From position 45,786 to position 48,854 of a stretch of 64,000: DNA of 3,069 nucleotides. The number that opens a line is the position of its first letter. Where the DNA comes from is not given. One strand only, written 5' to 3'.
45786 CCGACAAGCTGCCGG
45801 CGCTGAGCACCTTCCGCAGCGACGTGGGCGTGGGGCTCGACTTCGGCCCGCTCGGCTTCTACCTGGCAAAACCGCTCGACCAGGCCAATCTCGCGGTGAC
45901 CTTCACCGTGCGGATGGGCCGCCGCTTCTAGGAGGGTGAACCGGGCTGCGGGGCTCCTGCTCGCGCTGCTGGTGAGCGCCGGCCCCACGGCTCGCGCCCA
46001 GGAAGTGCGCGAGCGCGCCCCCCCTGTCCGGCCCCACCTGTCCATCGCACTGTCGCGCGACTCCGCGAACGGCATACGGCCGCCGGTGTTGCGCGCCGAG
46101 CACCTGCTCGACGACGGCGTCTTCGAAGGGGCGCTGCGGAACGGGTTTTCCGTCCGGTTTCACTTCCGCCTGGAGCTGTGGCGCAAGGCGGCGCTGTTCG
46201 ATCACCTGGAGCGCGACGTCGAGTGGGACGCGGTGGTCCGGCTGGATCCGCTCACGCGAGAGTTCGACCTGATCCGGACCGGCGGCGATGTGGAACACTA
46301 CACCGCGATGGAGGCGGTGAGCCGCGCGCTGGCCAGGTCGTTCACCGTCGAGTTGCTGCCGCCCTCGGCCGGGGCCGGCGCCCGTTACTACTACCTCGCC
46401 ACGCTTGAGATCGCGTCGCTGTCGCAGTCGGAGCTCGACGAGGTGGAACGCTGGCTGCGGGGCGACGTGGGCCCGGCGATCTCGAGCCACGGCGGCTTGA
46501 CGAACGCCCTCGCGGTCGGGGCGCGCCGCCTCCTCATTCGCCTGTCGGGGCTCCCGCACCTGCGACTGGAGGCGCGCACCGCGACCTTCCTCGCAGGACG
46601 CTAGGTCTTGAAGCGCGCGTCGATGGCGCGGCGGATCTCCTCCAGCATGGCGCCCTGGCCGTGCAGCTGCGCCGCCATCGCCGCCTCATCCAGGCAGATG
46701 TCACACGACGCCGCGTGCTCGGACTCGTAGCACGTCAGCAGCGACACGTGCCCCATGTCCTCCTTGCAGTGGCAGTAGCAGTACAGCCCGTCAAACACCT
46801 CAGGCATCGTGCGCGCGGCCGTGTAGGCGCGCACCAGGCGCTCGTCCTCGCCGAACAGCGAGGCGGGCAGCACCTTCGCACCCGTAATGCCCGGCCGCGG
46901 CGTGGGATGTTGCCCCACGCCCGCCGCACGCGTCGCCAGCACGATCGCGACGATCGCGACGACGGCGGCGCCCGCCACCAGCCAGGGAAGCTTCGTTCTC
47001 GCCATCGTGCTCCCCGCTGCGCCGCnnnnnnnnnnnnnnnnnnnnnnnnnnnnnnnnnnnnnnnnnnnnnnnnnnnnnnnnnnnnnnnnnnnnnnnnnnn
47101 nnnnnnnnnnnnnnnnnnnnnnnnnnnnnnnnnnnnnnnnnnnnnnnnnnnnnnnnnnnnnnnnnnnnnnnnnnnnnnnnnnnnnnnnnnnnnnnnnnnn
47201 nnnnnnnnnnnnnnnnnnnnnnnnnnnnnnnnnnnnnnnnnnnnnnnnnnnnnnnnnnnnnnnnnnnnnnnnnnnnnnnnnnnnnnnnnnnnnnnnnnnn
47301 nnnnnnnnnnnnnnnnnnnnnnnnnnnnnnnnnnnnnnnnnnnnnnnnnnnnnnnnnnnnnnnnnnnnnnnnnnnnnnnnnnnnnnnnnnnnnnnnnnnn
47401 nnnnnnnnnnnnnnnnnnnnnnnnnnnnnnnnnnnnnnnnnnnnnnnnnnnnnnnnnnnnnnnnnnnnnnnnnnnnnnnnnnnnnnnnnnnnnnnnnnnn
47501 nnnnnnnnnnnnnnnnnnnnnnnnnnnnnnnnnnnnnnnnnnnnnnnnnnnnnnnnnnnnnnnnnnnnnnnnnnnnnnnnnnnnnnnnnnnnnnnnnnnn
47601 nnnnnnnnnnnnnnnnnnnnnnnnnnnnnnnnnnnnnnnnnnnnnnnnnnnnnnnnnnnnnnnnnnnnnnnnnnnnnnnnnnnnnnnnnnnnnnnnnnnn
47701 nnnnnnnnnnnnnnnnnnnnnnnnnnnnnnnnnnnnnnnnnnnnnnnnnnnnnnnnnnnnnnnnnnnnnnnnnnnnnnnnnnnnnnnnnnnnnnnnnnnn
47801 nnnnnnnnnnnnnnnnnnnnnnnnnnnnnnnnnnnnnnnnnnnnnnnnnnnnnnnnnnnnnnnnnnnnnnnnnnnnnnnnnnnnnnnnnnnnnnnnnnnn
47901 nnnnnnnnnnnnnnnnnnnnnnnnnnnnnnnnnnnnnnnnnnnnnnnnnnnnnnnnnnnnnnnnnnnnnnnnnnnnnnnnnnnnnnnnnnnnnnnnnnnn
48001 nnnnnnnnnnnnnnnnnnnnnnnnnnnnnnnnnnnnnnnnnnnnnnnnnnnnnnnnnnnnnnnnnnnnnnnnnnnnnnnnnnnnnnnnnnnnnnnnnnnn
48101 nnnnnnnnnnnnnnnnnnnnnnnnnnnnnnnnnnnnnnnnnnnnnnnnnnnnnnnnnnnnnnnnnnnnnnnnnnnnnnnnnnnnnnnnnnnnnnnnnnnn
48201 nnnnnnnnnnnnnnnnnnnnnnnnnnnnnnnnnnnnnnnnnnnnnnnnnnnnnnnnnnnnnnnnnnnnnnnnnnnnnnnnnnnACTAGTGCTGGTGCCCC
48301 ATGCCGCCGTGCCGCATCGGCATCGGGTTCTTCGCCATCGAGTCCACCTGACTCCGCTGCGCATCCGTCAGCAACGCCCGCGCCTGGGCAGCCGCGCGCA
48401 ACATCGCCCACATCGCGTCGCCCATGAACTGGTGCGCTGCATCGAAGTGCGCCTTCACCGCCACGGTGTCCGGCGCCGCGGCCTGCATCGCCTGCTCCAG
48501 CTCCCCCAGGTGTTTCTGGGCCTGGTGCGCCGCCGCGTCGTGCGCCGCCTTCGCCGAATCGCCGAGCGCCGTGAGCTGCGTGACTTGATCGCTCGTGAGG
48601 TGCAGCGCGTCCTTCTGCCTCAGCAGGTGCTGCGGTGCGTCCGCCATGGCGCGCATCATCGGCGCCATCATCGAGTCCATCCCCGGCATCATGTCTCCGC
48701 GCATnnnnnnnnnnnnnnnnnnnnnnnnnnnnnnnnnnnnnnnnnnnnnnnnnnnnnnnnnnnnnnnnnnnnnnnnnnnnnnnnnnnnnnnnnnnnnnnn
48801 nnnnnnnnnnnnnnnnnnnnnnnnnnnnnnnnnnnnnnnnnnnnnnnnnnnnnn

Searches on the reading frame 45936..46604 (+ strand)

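Call 48: search_protein_families(library=pfam, proteins=[window:45936-46604:+], max_evalue=0.01)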
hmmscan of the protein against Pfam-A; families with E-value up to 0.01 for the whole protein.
window:45936-46604:+ (222 aa): 1 family
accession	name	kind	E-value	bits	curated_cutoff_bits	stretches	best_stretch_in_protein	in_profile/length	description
PF14334.11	DUF4390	-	4.3e-05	23.5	27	1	63-153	32-125/161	Domain of unknown function (DUF4390)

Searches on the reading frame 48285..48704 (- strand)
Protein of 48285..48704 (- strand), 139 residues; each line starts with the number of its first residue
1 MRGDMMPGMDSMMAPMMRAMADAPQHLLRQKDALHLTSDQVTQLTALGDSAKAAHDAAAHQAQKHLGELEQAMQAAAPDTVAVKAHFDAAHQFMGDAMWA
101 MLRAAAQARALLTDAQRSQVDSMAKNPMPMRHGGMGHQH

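Call 48: search_protein_families(library=pfam, proteins=[window:48285-48704:-], max_evalue=0.01)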
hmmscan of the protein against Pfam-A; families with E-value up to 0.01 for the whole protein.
window:48285-48704:- (139 aa): 3 families
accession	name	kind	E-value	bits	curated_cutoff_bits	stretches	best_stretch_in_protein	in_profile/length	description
PF07813.17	LTXXQ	-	5.9e-05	24.2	24.3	1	29-122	8-98/100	LTXXQ motif family protein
PF13801.11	Metal_resist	-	0.00022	21.8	29.2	1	12-118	18-124/125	Heavy-metal resistance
PF16715.11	CDPS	-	0.00028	21.1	27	1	25-131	44-148/220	Cyclodipeptide synthase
